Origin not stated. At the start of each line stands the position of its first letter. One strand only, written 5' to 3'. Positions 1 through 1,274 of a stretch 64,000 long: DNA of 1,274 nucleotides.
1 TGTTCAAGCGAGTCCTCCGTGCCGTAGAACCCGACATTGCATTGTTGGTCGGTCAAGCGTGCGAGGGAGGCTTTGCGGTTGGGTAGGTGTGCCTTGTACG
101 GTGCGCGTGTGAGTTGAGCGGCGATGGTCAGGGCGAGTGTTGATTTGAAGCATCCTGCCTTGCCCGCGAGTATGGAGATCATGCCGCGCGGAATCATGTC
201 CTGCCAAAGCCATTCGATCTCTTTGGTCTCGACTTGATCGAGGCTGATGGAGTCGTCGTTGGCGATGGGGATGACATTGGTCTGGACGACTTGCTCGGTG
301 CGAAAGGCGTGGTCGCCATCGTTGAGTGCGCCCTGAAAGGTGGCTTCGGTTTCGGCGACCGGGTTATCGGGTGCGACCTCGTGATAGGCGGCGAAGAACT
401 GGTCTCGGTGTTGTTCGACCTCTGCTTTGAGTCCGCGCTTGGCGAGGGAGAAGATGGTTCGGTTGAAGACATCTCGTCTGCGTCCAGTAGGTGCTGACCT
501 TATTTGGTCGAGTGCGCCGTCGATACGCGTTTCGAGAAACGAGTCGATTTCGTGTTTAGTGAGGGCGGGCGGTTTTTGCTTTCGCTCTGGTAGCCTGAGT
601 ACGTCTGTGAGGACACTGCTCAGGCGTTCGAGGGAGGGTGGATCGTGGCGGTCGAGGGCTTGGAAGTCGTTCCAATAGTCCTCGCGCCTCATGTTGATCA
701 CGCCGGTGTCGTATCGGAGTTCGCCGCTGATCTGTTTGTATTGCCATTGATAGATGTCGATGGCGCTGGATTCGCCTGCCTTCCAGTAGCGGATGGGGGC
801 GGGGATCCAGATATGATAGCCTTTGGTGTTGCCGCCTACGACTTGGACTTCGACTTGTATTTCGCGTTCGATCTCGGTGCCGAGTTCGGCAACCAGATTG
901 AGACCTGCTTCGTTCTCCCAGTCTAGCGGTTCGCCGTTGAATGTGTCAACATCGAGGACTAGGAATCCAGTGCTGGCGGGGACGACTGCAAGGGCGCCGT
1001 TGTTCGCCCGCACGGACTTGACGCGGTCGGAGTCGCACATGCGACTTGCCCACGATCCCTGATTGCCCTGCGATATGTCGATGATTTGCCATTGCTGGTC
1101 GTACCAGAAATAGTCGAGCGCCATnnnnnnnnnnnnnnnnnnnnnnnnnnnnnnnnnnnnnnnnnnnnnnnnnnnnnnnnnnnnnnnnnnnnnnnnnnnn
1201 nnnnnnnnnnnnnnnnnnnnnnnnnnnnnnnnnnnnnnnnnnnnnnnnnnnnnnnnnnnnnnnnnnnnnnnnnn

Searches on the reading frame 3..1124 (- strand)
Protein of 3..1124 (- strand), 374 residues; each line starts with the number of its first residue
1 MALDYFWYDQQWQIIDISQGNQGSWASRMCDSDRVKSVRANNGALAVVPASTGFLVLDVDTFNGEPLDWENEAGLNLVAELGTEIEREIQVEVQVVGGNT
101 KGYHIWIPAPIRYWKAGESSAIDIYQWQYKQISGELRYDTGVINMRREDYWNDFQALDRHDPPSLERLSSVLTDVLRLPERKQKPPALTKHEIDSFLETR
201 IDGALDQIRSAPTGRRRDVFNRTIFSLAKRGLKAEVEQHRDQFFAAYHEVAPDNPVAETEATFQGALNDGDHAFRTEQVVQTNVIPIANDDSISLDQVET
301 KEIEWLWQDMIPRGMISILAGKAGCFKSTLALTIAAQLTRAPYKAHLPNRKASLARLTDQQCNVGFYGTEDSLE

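Call 102: search_protein_families(library=pfam, proteins=[window:3-1124:-], max_evalue=0.001)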
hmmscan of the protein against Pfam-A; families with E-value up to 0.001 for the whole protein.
window:3-1124:- (374 aa): 1 family
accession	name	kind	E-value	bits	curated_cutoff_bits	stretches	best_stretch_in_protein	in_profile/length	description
PF13481.12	AAA_25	-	7.2e-09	36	27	1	293-340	12-59/195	AAA domain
